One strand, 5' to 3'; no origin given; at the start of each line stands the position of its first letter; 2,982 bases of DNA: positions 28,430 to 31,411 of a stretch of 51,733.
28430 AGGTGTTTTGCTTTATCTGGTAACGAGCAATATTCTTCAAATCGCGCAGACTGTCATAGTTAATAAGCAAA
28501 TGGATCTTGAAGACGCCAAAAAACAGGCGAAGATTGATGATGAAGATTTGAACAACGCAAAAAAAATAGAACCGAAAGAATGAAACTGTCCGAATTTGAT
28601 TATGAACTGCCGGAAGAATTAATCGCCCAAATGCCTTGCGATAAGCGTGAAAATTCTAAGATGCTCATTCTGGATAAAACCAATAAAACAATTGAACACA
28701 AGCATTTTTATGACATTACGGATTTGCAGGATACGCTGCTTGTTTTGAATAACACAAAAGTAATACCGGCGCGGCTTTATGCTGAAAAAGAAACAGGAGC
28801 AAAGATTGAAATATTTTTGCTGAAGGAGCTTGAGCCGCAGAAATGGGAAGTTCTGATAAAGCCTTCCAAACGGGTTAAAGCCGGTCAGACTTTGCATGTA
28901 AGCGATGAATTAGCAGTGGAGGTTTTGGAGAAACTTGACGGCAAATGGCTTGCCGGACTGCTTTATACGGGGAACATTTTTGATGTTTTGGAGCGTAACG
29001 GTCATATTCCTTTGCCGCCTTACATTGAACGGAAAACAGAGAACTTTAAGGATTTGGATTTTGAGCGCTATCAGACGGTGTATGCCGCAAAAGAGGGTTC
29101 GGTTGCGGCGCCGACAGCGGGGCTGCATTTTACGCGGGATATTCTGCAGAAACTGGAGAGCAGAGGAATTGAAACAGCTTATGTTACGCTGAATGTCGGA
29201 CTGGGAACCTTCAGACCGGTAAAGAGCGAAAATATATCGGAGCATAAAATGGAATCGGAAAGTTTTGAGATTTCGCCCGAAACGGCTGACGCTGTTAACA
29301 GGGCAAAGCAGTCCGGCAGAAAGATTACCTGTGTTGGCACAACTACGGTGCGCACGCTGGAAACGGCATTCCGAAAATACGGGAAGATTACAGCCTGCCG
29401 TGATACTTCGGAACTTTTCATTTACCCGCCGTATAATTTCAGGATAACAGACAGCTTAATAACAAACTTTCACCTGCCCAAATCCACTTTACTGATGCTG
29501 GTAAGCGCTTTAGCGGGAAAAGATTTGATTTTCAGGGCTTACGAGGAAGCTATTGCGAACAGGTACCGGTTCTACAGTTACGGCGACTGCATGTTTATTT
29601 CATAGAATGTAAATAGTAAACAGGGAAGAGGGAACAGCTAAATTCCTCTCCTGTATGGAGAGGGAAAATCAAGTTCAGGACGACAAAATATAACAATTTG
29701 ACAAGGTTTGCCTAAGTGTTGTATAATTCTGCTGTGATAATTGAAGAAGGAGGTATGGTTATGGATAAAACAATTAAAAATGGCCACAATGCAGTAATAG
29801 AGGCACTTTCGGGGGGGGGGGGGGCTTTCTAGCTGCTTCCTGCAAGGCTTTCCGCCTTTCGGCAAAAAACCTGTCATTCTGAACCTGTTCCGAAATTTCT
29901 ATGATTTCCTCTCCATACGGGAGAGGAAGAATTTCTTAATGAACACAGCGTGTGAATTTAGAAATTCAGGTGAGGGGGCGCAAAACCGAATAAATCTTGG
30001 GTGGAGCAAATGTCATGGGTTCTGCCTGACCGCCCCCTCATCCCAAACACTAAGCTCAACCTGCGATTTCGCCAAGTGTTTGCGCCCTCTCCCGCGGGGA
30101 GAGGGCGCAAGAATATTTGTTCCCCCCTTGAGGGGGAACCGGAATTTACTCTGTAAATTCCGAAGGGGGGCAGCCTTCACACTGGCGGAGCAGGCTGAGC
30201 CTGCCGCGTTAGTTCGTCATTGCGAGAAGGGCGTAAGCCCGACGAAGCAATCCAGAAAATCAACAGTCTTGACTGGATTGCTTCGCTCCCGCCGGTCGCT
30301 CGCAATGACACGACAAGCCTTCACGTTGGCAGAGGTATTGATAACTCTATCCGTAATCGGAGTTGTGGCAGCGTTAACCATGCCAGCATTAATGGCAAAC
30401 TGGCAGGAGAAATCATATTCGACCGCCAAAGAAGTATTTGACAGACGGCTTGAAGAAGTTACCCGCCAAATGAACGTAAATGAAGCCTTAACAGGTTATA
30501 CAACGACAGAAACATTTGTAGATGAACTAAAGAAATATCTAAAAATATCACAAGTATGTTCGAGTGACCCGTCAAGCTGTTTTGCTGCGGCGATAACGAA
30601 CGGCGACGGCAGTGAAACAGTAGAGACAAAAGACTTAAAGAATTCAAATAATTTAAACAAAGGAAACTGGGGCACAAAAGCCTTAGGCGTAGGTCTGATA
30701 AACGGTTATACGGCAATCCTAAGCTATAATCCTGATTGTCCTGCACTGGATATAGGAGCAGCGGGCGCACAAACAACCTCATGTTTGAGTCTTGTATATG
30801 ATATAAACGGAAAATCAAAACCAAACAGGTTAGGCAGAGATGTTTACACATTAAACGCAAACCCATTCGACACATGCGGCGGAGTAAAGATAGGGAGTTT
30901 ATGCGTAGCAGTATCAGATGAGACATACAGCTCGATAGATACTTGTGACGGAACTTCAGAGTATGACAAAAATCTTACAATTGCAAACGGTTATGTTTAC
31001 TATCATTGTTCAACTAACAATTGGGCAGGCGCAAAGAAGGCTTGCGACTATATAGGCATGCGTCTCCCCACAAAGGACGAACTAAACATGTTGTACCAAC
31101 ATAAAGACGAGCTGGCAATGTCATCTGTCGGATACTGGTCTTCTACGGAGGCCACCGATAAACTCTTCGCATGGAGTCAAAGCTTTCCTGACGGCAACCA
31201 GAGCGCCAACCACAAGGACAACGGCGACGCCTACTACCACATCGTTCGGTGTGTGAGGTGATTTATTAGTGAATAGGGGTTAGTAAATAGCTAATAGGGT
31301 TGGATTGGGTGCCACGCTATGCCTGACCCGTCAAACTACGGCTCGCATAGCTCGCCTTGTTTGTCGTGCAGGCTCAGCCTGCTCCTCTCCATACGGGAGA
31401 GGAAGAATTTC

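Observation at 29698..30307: Consensus promoter and SD-led mini-ORF end just after a G14 tract; a 1-nt slip fuses them to a ~500-codon frame ending in a pilin-like protein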

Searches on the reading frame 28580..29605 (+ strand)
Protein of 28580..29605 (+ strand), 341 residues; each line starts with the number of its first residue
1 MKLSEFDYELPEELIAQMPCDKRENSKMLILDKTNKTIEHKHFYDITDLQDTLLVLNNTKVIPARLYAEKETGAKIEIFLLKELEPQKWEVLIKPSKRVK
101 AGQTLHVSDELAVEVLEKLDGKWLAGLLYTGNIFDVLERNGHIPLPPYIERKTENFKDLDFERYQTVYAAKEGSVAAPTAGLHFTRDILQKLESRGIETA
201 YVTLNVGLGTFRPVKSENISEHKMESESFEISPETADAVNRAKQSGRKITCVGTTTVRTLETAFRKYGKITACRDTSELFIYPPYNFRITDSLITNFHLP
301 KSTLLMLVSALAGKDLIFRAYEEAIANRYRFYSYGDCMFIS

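Call 8: find_encoding_contigs(protein=window:28580-29605:+, flank=6000, max_places=10)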
Protein window:28580-29605:+ (341 aa): 1 contig read that carries it; 1 place shown.
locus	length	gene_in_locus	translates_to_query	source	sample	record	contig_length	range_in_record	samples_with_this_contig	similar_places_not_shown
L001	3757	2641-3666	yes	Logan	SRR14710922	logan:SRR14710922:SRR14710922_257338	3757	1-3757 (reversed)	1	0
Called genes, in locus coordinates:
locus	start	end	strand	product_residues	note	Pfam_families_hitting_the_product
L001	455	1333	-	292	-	PF02498:Bro-N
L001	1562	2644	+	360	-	PF02096:60KD_IMP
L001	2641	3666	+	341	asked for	PF02547:Queuosine_synth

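Call 17: find_related_loci(query=window:28580-29605:+, collection=genome_contigs, flank=6000)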
Query window:28580-29605:+ (341 aa) in genome_contigs; peptide patterns used: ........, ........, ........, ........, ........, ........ (x = any residue, [..] = any of these).
600 stretches matched a pattern (row limit reached: there are more); 533 encode a relative of the query (tblastn E <= 1e-3); the best 80 are kept; 80 distinct loci.
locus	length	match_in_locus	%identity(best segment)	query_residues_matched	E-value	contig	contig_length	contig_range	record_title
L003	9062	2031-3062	71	3-340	4e-169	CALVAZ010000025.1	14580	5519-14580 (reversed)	MAG: Candidatus Gastranaerophilales bacterium isolate E08__bin114 genome assembly, contig: E08__k127_2069781, whole geno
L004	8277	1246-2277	71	3-340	3e-168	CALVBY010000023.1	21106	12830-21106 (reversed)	MAG: Candidatus Gastranaerophilales bacterium isolate BRZ_LT__bin40 genome assembly, contig: BRZ_LT__NODE_2016_length_21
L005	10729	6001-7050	71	1-341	3e-168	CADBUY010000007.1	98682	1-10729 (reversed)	uncultured bacterium isolate RUG14326 genome assembly, contig: RUG14326_asm_7, whole genome shotgun sequence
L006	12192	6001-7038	70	1-340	5e-165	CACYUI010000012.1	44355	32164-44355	uncultured bacterium isolate RUG12284 genome assembly, contig: RUG12284_asm_12, whole genome shotgun sequence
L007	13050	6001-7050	69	1-341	1e-163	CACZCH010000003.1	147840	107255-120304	uncultured bacterium isolate RUG12494 genome assembly, contig: RUG12494_asm_3, whole genome shotgun sequence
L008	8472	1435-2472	68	1-340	3e-162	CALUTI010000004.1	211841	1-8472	MAG: Candidatus Gastranaerophilales bacterium isolate BRZ_LN__bin14 genome assembly, contig: BRZ_LN__NODE_34_length_2118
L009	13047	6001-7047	69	1-340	4e-162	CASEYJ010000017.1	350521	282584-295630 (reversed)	uncultured bacterium isolate SI.A37.metabat-bins.110 genome assembly, contig: SI.A37.metabat-bins.110.fa_k141_353112, wh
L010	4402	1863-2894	67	1-340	6e-166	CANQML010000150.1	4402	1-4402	MAG: Candidatus Gastranaerophilales bacterium isolate Lapin-014__bin53 genome assembly, contig: Lapin-014__NODE_18258_le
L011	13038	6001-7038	68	1-340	9e-162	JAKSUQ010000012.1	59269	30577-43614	MAG: bacterium isolate Horse_feces337 MAG337_12, whole genome shotgun sequence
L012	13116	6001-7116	67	1-341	1e-161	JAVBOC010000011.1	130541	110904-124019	MAG: Candidatus Gastranaerophilaceae bacterium isolate EPI_MAG_00098 c_000002390618, whole genome shotgun sequence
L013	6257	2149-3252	67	1-340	2e-162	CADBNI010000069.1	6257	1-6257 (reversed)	uncultured bacterium isolate RUG14125 genome assembly, contig: RUG14125_asm_69, whole genome shotgun sequence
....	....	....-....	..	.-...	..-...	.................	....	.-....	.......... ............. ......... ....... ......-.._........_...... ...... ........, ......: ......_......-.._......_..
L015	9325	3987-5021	68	1-340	5e-161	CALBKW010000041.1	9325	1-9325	MAG TPA_asm: uncultured Candidatus Melainabacteria bacterium isolate SRR1747045_bin.6_CONCOCT_v1.1_MAG genome assembly,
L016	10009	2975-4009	68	1-340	8e-161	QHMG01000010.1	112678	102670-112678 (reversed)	MAG: Candidatus Melainabacteria bacterium isolate js4906-20-3_S2_33_49 js4906-20-3_S2_scaffold_42, whole genome shotgun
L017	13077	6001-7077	67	1-340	2e-160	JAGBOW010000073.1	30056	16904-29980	Bacterium isolate RGIG9312 Yak_Abomasum-1__c562467, whole genome shotgun sequence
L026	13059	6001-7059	65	1-340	1e-156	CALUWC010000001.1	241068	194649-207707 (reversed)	MAG: Candidatus Gastranaerophilales bacterium isolate BRZ_SG__bin122 genome assembly, contig: BRZ_SG__NODE_9_length_2410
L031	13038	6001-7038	65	3-340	4e-155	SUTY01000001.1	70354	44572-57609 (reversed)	MAG: Cyanobacteria bacterium SIG32 NODE_9371_length_70354_cov_4.732525, whole genome shotgun sequence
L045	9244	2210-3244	63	1-340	6e-143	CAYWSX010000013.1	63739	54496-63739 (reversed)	MAG TPA_asm: uncultured Muribaculaceae bacterium isolate SRP242652_co1_172 genome assembly, contig: NODE_406_length_6373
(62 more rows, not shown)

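Call 41: list_cluster_members(proteins=[P0125, P0124, P0127, P0121, P0126, P0002, P0005, P0003, window:28580-29605:+, P0001])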
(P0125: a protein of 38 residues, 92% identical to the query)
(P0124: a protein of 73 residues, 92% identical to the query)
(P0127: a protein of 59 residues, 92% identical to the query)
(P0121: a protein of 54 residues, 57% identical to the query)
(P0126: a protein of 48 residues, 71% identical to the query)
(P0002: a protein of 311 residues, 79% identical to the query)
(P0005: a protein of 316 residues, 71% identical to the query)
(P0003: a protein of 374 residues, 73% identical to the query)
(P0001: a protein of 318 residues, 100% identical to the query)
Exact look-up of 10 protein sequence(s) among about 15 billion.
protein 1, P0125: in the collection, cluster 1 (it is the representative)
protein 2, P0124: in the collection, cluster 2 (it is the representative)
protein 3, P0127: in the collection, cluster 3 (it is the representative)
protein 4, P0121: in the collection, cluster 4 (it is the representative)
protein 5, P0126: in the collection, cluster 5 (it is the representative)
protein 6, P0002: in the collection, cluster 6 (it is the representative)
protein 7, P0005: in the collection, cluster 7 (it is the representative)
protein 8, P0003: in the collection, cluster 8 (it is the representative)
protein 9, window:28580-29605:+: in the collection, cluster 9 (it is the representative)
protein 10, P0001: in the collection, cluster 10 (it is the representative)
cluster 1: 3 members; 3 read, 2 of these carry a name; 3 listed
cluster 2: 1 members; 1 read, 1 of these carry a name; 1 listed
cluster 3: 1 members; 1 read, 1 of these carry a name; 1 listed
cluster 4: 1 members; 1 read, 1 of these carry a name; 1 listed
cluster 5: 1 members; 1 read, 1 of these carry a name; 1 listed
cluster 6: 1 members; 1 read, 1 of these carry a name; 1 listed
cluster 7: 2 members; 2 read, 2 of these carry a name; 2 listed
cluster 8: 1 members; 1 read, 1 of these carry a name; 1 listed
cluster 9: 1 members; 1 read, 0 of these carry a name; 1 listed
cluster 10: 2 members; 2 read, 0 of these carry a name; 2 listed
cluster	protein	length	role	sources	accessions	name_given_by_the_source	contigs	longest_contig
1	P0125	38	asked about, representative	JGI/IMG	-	hypothetical protein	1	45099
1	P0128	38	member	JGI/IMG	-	hypothetical protein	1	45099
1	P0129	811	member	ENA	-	-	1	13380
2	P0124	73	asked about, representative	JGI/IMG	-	hypothetical protein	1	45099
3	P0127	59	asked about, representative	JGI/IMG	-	hypothetical protein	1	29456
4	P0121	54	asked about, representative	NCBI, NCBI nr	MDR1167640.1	MAG: hypothetical protein LBK53_01945 [Heliobacteriaceae bacterium] | hypothetical protein [Heliobacteriaceae bacterium]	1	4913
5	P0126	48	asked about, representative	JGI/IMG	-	hypothetical protein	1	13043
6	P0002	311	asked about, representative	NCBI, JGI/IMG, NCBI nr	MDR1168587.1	MAG: prepilin-type N-terminal cleavage/methylation domain-containing protein ... | prepilin-type N-terminal cleavage/methylation domain-containing protein | prepilin-type N-terminal cleavage/methylation domain-containing protein ...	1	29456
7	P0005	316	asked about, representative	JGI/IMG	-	prepilin-type N-terminal cleavage/methylation domain-containing protein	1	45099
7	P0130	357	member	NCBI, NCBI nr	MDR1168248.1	MAG: prepilin-type N-terminal cleavage/methylation domain-containing protein ... | prepilin-type N-terminal cleavage/methylation domain-containing protein ...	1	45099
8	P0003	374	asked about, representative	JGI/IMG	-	prepilin-type N-terminal cleavage/methylation domain-containing protein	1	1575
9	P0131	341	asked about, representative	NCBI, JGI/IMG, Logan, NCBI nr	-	-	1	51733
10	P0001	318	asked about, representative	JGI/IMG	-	-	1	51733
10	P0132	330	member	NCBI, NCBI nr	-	-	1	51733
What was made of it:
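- JGI and NCBI both annotate the pilin from internal starts (call 41).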

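Call 58: search_protein_families(library=pfam, proteins=[window:28580-29605:+], max_evalue=0.01)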
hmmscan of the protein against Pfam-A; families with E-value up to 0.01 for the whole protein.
window:28580-29605:+ (341 aa): 1 family
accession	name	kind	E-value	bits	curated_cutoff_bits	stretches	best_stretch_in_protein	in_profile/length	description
PF02547.20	Queuosine_synth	-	6.7e-132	439.9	25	1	3-340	1-322/322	Queuosine biosynthesis protein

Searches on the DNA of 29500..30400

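Call 7: search_rna_families(source=window, start=29500, end=30400, threshold=evalue, max_evalue=10)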
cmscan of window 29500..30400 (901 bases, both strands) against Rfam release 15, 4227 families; matches with E-value up to 10: 14.
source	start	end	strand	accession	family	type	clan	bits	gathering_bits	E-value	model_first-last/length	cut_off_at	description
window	30117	30171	+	RF01762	whalefall-1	Gene; sRNA;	-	28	37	5e-05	1-56/56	no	Whalefall-1 RNA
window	29905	29977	+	RF01762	whalefall-1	Gene; sRNA;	-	25.2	37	0.00042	1-56/56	no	Whalefall-1 RNA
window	29965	30047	-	RF03836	mir-3547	Gene; miRNA;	-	18.7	77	2.1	1-88/88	no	mir-3547 microRNA precursor family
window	30079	30111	+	RF03861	mir-4484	Gene; miRNA;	-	18.7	90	2.3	1-89/89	no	mir-4484 microRNA precursor family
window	30079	30111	-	RF03861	mir-4484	Gene; miRNA;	-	17.8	90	3.8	1-89/89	no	mir-4484 microRNA precursor family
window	30074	30120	+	RF00736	mir-320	Gene; miRNA;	-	16.3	55.5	1.2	1-76/76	no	mir-320 microRNA precursor family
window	30119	30139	+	RF02977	THF-II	Cis-reg;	-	15.7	41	4.2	12-31/39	no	THF-II riboswitch (folE RNA)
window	30119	30149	+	RF01370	CRISPR-DR57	Gene; CRISPR;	-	15.2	39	3.9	1-37/37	no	CRISPR RNA direct repeat element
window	30070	30116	-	RF00736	mir-320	Gene; miRNA;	-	15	55.5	2.8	1-76/76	no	mir-320 microRNA precursor family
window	29842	29860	+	RF01716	PhotoRC-I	Cis-reg;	-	14.8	45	0.55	3-22/44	no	PhotoRC-I RNA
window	30084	30141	-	RF01762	whalefall-1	Gene; sRNA;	-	13.9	37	1.7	1-56/56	no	Whalefall-1 RNA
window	29846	29871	-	RF00066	U7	Gene; snRNA;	-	13.7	34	4.4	34-59/62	no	U7 small nuclear RNA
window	29964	30067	-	RF01210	snoU13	Gene; snRNA; snoRNA; CD-box;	CL00081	13.1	46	5.9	1-104/104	no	Small nucleolar RNA U13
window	29802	29832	+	RF02207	WT1-AS_5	Gene; lncRNA;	-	11.7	80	5.6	1-79/79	no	WT1 antisense RNA conserved region 5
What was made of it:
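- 29858..30304 (+): Stack of dispersed hairpin repeat modules, read in frame and stop-free in the pilin frame. Includes terminator-like hairpins 29905-29929 and 30079-30111, and a pseudo N-terminus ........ at 30170-30190. Rfam whalefall-1 hits are sub-threshold (call 7).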

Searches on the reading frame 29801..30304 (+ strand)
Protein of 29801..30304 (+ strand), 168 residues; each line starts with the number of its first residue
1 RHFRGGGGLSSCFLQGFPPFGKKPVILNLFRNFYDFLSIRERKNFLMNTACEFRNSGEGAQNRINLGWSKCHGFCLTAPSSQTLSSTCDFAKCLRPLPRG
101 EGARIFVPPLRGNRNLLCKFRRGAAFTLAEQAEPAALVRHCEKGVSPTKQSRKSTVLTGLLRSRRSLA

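Call 58: search_protein_families(library=pfam, proteins=[window:29801-30304:+], max_evalue=0.01)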
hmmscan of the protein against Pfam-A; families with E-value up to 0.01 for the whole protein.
window:29801-30304:+ (168 aa): 0 families

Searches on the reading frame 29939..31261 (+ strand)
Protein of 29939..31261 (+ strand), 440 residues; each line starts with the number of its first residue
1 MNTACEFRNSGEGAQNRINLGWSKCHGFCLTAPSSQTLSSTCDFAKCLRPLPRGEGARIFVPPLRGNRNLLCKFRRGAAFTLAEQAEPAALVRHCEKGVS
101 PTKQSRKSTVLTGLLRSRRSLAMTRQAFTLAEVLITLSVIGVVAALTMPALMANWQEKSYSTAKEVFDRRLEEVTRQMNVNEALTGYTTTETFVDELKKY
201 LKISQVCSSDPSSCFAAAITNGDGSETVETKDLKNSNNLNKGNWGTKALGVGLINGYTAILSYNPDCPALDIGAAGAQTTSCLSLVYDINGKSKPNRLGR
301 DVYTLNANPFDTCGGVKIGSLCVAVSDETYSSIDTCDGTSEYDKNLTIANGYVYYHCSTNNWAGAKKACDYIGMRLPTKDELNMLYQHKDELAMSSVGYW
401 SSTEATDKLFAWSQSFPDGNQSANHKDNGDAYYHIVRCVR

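Call 11: find_encoding_contigs(protein=window:29939-31261:+, flank=6000, max_places=10)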
Protein window:29939-31261:+ (440 aa): no gene with exactly this product is on record in the collection.
